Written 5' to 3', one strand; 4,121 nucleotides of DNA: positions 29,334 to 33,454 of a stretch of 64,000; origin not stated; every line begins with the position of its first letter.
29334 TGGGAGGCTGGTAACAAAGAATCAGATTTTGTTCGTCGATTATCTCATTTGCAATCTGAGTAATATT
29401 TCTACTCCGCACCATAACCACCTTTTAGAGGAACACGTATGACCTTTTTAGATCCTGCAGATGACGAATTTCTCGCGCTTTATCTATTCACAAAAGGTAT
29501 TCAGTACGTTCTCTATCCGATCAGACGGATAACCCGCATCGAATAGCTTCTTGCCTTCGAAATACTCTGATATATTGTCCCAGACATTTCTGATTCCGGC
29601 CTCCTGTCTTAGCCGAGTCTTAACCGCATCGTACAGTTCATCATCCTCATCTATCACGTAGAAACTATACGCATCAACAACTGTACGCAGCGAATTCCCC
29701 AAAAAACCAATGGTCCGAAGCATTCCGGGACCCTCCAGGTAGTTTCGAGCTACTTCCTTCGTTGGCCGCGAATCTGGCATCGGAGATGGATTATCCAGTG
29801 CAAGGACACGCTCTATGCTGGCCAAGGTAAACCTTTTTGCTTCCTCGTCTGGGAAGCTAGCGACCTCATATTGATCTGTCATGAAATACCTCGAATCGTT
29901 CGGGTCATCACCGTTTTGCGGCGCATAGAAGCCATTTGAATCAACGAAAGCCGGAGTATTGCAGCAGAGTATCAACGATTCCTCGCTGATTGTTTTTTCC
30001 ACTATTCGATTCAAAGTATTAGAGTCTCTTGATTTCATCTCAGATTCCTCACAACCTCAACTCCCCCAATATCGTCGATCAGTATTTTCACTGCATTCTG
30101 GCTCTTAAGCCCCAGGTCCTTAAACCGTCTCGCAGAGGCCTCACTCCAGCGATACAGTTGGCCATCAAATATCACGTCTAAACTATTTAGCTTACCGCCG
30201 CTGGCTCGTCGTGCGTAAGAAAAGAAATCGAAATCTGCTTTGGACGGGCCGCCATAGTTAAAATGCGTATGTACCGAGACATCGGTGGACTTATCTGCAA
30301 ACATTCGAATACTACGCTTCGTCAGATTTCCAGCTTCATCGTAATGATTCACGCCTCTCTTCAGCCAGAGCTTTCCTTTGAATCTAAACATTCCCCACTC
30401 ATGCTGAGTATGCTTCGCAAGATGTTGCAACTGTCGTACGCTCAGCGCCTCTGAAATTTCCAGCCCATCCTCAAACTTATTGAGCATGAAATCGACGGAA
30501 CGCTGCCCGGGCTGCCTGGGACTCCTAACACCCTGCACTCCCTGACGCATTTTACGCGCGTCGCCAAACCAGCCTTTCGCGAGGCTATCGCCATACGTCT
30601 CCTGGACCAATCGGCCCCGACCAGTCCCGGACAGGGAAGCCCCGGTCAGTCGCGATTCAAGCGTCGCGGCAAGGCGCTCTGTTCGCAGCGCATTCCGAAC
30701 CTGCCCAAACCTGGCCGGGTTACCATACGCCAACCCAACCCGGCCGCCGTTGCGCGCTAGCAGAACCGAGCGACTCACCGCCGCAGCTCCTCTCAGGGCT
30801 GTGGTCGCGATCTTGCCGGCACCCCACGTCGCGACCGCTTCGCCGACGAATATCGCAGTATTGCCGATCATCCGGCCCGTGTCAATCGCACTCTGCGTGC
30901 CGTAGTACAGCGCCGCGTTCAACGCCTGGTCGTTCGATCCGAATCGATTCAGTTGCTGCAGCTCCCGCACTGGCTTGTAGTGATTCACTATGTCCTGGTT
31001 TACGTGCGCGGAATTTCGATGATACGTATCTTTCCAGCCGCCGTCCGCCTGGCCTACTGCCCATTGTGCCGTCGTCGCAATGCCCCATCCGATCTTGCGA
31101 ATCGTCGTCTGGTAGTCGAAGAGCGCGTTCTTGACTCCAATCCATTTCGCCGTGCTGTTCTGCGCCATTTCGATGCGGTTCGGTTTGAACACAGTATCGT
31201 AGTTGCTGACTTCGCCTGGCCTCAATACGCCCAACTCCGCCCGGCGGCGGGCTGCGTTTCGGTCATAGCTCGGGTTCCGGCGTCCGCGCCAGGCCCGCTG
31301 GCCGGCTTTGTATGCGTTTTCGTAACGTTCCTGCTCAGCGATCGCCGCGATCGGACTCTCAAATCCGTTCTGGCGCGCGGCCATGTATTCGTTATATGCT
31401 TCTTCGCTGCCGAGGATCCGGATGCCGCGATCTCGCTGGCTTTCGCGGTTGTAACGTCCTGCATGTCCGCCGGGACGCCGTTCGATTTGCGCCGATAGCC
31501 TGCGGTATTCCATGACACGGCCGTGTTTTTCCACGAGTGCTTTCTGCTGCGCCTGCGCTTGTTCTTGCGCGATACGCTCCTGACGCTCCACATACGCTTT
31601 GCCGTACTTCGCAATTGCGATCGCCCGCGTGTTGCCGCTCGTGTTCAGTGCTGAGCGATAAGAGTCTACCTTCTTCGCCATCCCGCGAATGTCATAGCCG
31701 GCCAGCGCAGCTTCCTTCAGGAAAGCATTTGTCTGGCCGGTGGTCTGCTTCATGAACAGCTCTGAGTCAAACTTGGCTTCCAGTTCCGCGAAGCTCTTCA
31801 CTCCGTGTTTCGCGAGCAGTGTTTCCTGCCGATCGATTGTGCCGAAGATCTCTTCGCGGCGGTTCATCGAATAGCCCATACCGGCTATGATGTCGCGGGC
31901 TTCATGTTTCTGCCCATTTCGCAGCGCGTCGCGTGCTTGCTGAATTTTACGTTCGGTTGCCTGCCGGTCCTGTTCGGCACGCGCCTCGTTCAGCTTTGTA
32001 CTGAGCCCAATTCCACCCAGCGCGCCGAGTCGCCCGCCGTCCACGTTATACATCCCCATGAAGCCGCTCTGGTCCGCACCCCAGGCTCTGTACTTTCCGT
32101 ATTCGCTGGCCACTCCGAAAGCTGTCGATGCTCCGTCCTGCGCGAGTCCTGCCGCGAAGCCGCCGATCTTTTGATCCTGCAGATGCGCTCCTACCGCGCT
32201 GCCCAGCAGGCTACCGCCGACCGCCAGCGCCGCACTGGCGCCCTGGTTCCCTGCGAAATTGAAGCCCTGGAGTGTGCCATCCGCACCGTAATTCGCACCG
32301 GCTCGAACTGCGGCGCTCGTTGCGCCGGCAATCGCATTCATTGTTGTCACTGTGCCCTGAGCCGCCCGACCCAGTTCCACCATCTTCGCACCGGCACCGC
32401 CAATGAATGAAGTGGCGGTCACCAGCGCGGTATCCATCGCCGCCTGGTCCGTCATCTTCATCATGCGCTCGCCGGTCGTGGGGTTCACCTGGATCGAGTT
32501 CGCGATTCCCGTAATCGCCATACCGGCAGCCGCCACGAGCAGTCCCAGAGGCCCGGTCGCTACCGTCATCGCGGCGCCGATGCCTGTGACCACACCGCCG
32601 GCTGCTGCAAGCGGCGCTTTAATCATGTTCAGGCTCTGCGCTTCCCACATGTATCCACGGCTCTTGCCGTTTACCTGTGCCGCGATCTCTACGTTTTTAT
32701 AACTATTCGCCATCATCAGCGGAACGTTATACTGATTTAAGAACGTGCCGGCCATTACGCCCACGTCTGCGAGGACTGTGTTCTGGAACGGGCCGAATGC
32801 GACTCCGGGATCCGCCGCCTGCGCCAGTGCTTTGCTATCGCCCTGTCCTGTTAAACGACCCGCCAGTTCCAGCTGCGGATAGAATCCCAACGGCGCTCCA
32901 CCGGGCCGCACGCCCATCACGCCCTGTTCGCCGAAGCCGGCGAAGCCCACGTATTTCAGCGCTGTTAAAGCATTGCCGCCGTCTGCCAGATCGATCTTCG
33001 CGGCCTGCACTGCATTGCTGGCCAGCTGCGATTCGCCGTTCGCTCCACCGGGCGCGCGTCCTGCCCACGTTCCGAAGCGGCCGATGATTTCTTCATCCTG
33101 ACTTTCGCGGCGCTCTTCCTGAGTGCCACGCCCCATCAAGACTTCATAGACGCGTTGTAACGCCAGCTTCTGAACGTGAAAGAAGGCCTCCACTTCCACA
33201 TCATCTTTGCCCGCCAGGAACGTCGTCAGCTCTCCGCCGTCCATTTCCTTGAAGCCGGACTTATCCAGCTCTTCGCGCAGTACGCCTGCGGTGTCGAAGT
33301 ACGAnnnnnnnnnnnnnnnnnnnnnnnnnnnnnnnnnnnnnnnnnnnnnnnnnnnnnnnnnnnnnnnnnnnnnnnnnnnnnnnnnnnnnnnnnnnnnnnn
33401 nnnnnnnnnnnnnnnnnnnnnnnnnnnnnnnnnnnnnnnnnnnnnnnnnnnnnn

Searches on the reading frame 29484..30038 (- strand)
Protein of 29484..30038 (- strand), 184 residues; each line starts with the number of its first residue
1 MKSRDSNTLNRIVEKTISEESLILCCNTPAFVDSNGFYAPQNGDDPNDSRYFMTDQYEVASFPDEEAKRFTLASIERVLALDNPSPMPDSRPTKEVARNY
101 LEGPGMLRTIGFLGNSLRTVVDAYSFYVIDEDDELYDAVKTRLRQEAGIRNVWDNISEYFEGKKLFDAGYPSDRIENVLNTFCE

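Call 9: search_protein_families(library=pfam, proteins=[window:29484-30038:-], max_evalue=0.1)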
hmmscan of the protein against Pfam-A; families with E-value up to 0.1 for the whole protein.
window:29484-30038:- (184 aa): 0 families

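Call 24: search_protein_families(library=ncbifam, proteins=[window:29484-30038:-], max_evalue=0.1)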
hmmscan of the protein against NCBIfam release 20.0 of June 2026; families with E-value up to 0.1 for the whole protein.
window:29484-30038:- (184 aa): 0 families

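Call 40: find_encoding_contigs(protein=window:29484-30038:-, flank=10000, max_places=6)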
Protein window:29484-30038:- (184 aa): 4 contigs read that carry it; 3 places shown.
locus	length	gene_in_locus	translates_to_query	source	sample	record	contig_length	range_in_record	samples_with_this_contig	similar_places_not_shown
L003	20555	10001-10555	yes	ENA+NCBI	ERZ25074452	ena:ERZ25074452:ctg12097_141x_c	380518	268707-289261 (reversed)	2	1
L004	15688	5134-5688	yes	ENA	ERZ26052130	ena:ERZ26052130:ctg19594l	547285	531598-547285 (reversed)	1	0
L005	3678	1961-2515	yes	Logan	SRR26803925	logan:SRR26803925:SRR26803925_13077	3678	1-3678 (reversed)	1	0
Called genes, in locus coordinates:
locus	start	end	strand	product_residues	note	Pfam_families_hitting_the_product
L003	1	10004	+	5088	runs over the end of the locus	-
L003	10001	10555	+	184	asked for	-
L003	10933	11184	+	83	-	-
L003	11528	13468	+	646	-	-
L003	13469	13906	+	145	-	-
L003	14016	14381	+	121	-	-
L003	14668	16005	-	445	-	PF00665:rve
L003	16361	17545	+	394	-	PF02771:Acyl-CoA_dh_N, PF02770:Acyl-CoA_dh_M, PF00441:Acyl-CoA_dh_1, PF08028:Acyl-CoA_dh_2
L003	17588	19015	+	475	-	PF00890:FAD_binding_2 (faint), PF01266:DAO (faint), PF01494:FAD_binding_3, PF04820:Trp_halogenase, PF07992:Pyr_redox_2 (faint), PF12831:FAD_oxidored, PF04820:Trp_halogenase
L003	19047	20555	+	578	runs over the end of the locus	PF02310:B12-binding, PF04055:Radical_SAM (weak)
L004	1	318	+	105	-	?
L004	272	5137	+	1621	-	-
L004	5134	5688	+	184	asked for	-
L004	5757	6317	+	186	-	-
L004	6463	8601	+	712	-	-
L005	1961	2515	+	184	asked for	-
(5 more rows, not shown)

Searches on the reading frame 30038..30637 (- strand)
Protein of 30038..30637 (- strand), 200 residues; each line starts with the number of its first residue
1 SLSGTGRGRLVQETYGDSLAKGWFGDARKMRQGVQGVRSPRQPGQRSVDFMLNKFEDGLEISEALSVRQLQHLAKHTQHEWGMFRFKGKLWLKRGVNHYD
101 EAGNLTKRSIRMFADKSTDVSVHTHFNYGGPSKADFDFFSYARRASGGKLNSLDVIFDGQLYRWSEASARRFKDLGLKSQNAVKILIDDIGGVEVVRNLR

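Call 38: search_protein_families(library=pfam, proteins=[window:30038-30637:-], max_evalue=10)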
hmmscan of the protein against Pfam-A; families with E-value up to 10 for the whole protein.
window:30038-30637:- (200 aa): 1 family
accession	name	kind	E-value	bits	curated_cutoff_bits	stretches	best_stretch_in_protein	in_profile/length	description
PF05593.20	RHS_repeat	-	0.22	12.4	22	0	99-107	22-30/38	RHS Repeat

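Call 84: predict_structure(alignment_id=A4)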
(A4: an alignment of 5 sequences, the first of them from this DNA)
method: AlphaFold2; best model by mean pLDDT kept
length: 165 residues; sequences in the alignment: 5
mean_pLDDT: 80.0   pTM: 0.73
mean pLDDT of the five models: 80.0, 79.9, 79.7, 78.1, 77.2
residues with pLDDT >= 90: 52; 70-90: 79; 50-70: 27; < 50: 7
segments of 3 or more residues with pLDDT < 50: 1-4, 163-165
pLDDT, mean of each block of 10 residues (from residue 1): 57 76 90 87 89 93 73 81 92 80 93 92 87 83 56 64 55
secondary structure, 60 per line:
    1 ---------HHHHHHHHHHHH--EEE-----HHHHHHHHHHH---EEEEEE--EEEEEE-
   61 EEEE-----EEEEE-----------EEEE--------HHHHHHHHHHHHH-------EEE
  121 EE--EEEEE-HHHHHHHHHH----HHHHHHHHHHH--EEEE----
elements in order: H10-21 E24-26 H32-42 E46-51 E54-59 E61-64 E70-74 E86-89 H98-110 E118-122 E125-129 H131-140 H145-155 E158-161

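Call 86: fold_search(model_id=the predicted structure, library=pdb)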
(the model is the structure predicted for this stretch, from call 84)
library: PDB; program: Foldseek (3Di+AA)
matches with E <= 10: 303; with E <= 0.001: 0
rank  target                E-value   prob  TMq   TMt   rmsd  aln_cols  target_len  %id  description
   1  1wdj_A                3.1e-01  0.11  0.20  0.18  15.3       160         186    9  Crystal structure of TT1808 from Thermus thermophilus HB8 (released 2004-11-17)
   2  9ld0_A                5.1e-01  0.08  0.18  0.05  13.8       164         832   11  Inactivate TOD6 with CC DNA substrate (released 2025-11-19)
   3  1r9f_A                5.5e-01  0.08  0.20  0.25   9.8       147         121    7  Crystal structure of p19 complexed with 19-bp small interfering RNA (released 2004-01-27)
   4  3fkh_C                7.0e-01  0.05  0.19  0.23  14.5       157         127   10  Crystal structure of Putative pyridoxamine 5'-phosphate oxidase (NP_601736.1) from CORYNEBACTERIUM GLUTAMICUM ATCC 130 (released 2009-01-13)
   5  8ppl_I8               8.4e-01  0.12  0.31  0.19  11.2       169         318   11  MERS-CoV Nsp1 bound to the human 43S pre-initiation complex (released 2023-10-18)
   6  5gkj_B                9.5e-01  0.06  0.17  0.13  14.2       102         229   11  Structure of EndoMS in apo form (released 2016-11-02)
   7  1rzn_B                1.1e+00  0.10  0.28  0.30   8.9       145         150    8  Crystal Structure of Penicillin-binding protein-related factor A from Bacillus Subtilis. (released 2004-11-30)
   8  4i69_C                1.1e+00  0.09  0.16  0.26  10.3        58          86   17  Crystal structure of the K463A mutant of the RRM domain of RNA helicase HERA from T. thermophilus (released 2013-04-24)
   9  4i69_B                1.4e+00  0.09  0.18  0.27   9.6        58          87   19  Crystal structure of the K463A mutant of the RRM domain of RNA helicase HERA from T. thermophilus (released 2013-04-24)
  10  1rzm_A                1.4e+00  0.07  0.18  0.10  14.4       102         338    8  Crystal structure of 3-deoxy-D-arabino-heptulosonate-7-phosphate synthase (DAHPS) from Thermotoga maritima complexed w (released 2004-08-10)
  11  6bjg_A                1.4e+00  0.03  0.15  0.17  10.9       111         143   12  CIRV p19 mutant T111H in complex with siRNA (released 2019-01-16)
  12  1hzg                  1.4e+00  0.02  0.17  0.11  12.6       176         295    8  CRYSTAL STRUCTURE OF THE INACTIVE C866S MUTANT OF THE CATALYTIC DOMAIN OF E. COLI CYTOTOXIC NECROTIZING FACTOR 1 (released 2001-07-04)
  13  2kcq_MODEL_1_A        1.6e+00  0.08  0.26  0.27   9.5       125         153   14  Solution structure of protein SRU_2040 from Salinibacter ruber (strain DSM 13855) . Northeast Structural Genom (released 2009-02-24)
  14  3fkh_B                1.6e+00  0.03  0.19  0.23  14.5       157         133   10  Crystal structure of Putative pyridoxamine 5'-phosphate oxidase (NP_601736.1) from CORYNEBACTERIUM GLUTAMICUM ATCC 130 (released 2009-01-13)
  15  3fkh_F                1.7e+00  0.03  0.16  0.19  12.9       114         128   11  Crystal structure of Putative pyridoxamine 5'-phosphate oxidase (NP_601736.1) from CORYNEBACTERIUM GLUTAMICUM ATCC 130 (released 2009-01-13)
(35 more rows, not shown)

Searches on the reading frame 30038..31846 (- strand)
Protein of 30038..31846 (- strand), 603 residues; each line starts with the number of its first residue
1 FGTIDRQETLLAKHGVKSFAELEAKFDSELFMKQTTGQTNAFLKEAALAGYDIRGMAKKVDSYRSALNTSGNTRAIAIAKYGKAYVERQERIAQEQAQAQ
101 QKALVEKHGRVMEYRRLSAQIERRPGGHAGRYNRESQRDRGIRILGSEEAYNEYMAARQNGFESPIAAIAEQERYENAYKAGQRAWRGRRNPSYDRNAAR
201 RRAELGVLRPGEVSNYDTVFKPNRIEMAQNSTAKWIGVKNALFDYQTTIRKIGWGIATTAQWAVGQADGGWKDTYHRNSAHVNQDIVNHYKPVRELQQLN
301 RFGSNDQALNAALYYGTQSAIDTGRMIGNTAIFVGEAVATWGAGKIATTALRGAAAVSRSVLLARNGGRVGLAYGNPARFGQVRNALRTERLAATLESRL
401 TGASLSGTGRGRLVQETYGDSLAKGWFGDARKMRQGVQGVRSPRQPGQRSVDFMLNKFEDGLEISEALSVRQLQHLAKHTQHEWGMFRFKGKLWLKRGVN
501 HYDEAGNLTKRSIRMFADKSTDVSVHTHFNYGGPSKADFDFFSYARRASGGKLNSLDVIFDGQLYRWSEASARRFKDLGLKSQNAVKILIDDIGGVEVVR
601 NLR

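Call 98: search_solved_structures(query=window:30038-31846:-, max_evalue=1)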
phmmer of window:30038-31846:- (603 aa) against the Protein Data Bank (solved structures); distinct sequences matched with E-value up to 1: 1.
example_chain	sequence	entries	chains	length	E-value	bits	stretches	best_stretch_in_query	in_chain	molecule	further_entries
3s84_A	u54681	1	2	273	0.21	13.3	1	49-109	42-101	Apolipoprotein A-IV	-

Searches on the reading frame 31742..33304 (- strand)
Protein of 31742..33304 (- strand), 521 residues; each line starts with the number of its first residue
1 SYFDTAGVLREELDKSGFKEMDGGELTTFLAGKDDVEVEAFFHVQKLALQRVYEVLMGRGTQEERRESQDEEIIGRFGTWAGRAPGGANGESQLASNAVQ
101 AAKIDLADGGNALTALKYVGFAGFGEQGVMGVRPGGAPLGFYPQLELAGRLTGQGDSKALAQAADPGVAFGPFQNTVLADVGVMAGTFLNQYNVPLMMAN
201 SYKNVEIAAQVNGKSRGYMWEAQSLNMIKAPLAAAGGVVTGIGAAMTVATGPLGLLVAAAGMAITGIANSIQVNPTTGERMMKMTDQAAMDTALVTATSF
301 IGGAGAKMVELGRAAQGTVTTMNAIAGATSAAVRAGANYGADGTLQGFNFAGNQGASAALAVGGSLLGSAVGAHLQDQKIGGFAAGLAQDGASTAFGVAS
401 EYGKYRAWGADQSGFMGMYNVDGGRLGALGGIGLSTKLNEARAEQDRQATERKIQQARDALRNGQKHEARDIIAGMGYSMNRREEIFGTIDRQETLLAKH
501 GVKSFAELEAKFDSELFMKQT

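Call 15: find_homologous_proteins(query=window:31742-33304:-)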
Query window:31742-33304:- (521 aa): 1 proteins with E <= 0.001 among 8000 candidates.
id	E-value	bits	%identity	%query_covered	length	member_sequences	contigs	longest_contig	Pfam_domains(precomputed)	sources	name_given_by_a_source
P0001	4.0e-80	288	58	51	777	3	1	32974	-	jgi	jgi:hypothetical protein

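Call 18: find_encoding_contigs(protein=P0001, flank=10000)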
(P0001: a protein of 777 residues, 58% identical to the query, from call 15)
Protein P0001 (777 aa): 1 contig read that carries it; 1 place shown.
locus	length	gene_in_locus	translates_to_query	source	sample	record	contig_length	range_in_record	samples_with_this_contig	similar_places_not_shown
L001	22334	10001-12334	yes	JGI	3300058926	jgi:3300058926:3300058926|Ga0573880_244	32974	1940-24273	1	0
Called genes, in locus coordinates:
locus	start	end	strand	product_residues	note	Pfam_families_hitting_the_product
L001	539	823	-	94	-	-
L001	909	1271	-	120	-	PF12844:HTH_19, PF13560:HTH_31, PF01381:HTH_3, PF13443:HTH_26 (faint)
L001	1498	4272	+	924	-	PF01807:Zn_ribbon_DnaG, PF13155:Toprim_2, PF13362:Toprim_3 (weak), PF27228:MTBMA_p00010_2nd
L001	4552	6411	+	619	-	PF02899:Phage_int_SAM_1 (faint), PF00589:Phage_integrase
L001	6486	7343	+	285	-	PF00142:Fer4_NifH (weak), PF01656:CbiA, PF02374:ArsA_ATPase (weak), PF06564:CBP_BcsQ (weak), PF07015:VirC1 (weak), PF09140:MipZ, PF10609:ParA (weak), PF13614:AAA_31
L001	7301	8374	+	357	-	-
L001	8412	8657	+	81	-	PF09720:Unstab_antitox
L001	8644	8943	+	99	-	PF05016:ParE_toxin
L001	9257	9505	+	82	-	-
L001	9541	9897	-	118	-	-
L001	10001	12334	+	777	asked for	-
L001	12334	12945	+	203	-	-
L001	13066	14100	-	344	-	PF13683:rve_3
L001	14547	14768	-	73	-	-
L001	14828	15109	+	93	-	PF01527:HTH_Tnp_1, PF13518:HTH_28 (weak)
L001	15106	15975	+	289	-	PF13276:HTH_21, PF00665:rve, PF13683:rve_3, PF13333:rve_2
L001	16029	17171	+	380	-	PF01370:Epimerase, PF01073:3Beta_HSD, PF16363:GDP_Man_Dehyd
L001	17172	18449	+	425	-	-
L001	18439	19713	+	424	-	PF00534:Glycos_transf_1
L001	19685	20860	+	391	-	PF13692:Glyco_trans_1_4, PF00534:Glycos_transf_1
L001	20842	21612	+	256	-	PF01061:ABC2_membrane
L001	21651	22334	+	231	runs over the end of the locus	PF00005:ABC_tran, PF13304:AAA_21 (faint)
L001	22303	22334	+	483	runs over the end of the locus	PF05050:Methyltransf_21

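Call 24: search_protein_families(library=ncbifam, proteins=[P0001], max_evalue=0.1)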
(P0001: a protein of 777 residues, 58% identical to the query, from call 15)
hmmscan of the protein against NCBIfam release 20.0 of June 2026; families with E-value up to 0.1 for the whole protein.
P0001 (777 aa): 0 families

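Call 38: search_protein_families(library=pfam, proteins=[L001:12334-12945:+, P0001], max_evalue=10)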
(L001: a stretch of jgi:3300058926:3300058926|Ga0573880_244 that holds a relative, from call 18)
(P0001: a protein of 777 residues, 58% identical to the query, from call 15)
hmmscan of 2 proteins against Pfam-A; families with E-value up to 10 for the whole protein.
L001:12334-12945:+ (203 aa): 1 family
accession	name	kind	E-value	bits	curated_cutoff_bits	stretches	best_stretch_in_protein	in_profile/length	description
PF22463.2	Ctf19_RWD1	-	0.2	12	26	1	67-93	10-36/69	Ctf19, first RWD domain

P0001 (777 aa): 2 families
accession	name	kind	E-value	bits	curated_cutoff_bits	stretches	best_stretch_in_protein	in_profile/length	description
PF00497.25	SBP_bac_3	-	0.01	16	26.4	1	207-317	25-123/132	Bacterial extracellular solute-binding proteins, family 3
PF02826.25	2-Hacid_dh_C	-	0.068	13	25.1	1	205-279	2-74/178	D-isomer specific 2-hydroxyacid dehydrogenase, NAD binding domain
